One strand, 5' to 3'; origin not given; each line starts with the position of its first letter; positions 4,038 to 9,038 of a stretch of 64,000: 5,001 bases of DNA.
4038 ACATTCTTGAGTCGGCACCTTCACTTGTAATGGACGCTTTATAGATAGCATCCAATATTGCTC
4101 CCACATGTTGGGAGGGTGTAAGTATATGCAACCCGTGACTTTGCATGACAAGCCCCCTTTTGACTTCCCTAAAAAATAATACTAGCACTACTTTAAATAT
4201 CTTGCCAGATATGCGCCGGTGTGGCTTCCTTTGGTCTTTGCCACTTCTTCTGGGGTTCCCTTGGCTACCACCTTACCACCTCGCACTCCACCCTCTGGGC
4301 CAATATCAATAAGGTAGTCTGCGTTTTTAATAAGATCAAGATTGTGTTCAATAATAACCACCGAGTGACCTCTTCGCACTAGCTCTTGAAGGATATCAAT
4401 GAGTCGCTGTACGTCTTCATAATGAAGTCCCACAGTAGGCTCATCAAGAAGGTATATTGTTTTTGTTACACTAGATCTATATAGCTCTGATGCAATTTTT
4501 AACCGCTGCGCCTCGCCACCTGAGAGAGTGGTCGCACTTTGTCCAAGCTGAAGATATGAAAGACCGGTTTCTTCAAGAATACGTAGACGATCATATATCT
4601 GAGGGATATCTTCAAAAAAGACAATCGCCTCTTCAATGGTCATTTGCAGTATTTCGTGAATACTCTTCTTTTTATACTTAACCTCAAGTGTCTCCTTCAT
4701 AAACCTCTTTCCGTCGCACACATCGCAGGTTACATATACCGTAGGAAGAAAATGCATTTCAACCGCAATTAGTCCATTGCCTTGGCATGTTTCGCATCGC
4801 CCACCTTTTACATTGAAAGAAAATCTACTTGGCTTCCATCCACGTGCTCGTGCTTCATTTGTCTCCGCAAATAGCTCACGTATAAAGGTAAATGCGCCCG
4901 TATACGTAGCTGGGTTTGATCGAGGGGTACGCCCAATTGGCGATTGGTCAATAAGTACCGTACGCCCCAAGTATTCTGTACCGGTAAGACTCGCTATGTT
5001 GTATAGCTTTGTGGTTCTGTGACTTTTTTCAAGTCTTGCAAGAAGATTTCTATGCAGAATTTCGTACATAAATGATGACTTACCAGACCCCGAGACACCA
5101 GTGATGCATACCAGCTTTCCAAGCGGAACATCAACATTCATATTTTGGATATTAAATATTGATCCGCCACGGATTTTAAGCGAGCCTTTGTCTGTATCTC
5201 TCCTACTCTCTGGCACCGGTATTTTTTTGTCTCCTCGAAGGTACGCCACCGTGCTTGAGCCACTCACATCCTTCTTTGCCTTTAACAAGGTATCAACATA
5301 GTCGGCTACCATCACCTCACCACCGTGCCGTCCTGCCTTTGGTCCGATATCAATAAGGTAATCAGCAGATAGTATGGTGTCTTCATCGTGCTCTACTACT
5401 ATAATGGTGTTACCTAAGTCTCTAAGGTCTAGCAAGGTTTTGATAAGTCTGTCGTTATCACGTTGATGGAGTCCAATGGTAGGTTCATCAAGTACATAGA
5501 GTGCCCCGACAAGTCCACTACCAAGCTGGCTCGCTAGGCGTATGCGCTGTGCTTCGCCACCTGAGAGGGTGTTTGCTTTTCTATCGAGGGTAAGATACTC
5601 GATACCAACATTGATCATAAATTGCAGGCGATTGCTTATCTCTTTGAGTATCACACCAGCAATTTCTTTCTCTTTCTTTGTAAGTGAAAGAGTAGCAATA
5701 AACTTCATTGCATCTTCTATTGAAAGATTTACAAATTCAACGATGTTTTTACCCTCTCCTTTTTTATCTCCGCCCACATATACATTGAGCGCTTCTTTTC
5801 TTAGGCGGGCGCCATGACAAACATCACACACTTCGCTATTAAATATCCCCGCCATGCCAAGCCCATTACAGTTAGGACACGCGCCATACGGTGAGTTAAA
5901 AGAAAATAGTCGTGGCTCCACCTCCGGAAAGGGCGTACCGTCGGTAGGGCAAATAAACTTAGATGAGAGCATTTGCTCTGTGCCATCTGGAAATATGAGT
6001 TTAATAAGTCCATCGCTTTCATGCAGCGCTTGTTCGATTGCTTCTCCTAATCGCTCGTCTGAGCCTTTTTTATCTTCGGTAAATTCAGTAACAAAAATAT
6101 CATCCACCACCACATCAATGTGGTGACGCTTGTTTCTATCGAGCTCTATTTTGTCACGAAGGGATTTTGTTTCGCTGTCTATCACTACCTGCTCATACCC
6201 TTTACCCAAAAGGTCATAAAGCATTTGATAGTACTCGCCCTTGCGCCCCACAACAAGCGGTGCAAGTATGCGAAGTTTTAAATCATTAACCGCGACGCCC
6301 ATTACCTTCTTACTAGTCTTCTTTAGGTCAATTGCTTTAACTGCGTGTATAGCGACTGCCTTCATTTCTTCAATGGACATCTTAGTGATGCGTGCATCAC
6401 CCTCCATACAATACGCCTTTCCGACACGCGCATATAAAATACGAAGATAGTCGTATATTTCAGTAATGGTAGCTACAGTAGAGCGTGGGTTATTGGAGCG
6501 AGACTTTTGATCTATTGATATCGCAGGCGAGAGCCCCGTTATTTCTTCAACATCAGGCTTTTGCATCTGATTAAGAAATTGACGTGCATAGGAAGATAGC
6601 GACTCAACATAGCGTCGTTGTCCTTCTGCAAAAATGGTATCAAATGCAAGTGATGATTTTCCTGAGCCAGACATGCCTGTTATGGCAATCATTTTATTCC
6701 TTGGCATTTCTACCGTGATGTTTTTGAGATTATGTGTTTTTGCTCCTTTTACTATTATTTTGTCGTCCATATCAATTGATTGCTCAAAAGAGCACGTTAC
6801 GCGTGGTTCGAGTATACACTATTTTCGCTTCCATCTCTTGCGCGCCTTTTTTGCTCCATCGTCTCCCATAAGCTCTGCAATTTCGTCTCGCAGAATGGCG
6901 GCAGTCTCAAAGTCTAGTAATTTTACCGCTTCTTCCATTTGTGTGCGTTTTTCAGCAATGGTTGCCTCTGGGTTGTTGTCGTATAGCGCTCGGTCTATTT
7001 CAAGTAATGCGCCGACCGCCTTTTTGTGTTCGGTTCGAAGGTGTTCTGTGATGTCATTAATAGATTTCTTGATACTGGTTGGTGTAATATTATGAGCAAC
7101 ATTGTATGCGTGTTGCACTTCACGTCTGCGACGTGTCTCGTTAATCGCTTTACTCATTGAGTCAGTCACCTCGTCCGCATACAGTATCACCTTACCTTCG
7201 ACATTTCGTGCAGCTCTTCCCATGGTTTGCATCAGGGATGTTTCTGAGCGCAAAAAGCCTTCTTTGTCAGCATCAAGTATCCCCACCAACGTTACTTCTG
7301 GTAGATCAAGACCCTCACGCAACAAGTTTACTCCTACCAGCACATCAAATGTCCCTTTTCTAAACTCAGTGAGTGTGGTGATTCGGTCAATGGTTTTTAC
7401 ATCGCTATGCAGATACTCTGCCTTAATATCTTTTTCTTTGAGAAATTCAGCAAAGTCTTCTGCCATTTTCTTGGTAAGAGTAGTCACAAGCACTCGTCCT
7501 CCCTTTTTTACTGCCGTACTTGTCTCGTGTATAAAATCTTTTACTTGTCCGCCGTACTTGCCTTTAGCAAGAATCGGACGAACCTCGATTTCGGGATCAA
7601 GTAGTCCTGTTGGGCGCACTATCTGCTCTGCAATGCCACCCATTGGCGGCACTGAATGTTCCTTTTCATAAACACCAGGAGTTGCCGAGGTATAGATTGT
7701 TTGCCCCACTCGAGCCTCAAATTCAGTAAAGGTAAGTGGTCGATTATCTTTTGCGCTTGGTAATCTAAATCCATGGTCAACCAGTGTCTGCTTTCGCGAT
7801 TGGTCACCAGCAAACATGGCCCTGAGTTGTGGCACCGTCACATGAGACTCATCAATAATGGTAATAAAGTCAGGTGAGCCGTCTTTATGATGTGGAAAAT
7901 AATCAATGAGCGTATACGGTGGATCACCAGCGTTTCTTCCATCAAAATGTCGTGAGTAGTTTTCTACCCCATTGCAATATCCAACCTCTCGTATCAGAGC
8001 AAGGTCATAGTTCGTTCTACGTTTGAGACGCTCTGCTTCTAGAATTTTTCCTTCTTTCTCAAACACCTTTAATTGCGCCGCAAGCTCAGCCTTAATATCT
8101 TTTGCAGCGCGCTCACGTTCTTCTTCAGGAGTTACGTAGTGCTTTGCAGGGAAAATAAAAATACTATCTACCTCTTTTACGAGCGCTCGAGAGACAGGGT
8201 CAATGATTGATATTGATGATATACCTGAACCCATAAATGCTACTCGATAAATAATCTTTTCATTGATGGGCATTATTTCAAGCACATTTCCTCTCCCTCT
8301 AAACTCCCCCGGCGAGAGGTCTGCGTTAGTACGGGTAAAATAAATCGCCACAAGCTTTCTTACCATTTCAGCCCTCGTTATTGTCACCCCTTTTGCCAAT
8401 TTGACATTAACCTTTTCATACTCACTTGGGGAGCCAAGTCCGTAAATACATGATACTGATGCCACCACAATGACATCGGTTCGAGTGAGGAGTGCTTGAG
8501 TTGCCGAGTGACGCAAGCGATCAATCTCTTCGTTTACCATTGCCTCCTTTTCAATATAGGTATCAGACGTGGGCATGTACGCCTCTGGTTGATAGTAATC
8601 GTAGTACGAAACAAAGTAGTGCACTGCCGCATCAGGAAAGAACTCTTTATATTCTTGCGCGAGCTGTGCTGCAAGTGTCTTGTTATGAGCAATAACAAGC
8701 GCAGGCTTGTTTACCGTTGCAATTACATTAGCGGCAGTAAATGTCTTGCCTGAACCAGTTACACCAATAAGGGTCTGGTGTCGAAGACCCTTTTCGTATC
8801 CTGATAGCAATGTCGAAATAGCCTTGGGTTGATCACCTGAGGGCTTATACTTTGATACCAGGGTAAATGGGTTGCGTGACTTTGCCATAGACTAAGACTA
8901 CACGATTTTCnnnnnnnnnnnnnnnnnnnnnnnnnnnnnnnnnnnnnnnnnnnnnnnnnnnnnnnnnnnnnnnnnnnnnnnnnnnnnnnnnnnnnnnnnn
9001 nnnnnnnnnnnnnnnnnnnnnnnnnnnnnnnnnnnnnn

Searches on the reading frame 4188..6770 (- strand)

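Call 36: search_protein_families(library=pfam, proteins=[window:4188-6770:-], max_evalue=0.00001)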
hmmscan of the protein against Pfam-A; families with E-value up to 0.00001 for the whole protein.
window:4188-6770:- (860 aa): 9 families
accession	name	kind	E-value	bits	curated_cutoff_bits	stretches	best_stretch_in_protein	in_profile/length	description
PF00005.33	ABC_tran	-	4.7e-22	79.5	25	0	706-779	70-136/137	ABC transporter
PF17760.6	UvrA_inter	-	9.2e-22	77.4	23.3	1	163-259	16-106/109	UvrA interaction domain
PF02463.25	SMC_N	-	7.9e-13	48.8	40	0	4-475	4-211/220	RecF/RecN/SMC N terminal domain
PF13304.12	AAA_21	-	5.5e-08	33.7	27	0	745-806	234-295/304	AAA domain, putative AbiEii toxin, Type IV TA system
PF20720.3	nSTAND3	-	2e-07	31.2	27.2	0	12-44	4-36/155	Novel STAND NTPase 3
PF13555.12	AAA_29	-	3.4e-07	30.3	27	0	18-41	15-38/61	P-loop containing region of AAA domain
PF13191.12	AAA_16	-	7.8e-07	30.2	32.6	0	23-66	22-70/167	AAA ATPase domain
PF00684.25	DnaJ_CXXCXGXG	-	1.2e-06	29.1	32.7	0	658-689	17-51/65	DnaJ central domain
PF20703.3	nSTAND1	-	2.2e-06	28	27.1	0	16-49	24-57/379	Novel STAND NTPase 1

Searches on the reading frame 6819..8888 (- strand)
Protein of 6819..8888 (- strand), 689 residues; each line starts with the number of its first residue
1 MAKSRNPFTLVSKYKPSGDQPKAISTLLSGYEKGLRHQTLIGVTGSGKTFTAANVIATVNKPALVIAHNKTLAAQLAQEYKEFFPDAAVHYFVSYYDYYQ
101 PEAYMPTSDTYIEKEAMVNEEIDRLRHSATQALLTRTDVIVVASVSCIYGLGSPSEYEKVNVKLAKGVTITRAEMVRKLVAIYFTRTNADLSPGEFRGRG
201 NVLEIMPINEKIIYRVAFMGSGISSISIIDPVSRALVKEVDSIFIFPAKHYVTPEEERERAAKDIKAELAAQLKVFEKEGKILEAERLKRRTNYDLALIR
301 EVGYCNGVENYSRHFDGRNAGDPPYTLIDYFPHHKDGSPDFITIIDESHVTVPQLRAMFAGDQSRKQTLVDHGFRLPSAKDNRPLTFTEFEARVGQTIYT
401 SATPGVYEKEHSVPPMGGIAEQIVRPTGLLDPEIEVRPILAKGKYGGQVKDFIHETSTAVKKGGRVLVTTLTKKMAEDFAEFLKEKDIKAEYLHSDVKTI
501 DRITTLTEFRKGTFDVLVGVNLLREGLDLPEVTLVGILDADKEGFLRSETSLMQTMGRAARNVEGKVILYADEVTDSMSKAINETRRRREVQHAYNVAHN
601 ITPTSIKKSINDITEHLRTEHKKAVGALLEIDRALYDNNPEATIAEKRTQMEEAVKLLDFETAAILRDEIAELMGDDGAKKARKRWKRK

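Call 36: search_protein_families(library=pfam, proteins=[window:6819-8888:-], max_evalue=0.00001)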
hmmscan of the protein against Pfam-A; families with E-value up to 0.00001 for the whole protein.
window:6819-8888:- (689 aa): 6 families
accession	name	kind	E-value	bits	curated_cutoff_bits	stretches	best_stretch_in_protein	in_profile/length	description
PF17757.6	UvrB_inter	-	1.2e-22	80.3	22.9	1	162-251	1-91/91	UvrB interaction domain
PF00271.37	Helicase_C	-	1.1e-21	77.6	23.5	1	459-562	11-109/110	Helicase conserved C-terminal domain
PF12344.14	UvrB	-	1.2e-21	76.6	27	1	569-610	1-42/43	Ultra-violet resistance protein B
PF04851.21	ResIII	-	1.1e-12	48.6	22.5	1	15-95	3-84/164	Type III restriction enzyme, res subunit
PF02151.25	UVR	-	1.3e-06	28.4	21.5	1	644-673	4-33/36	UvrB/uvrC motif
PF00270.35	DEAD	-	3.9e-06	27.1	26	0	19-90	3-77/167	DEAD/DEAH box helicase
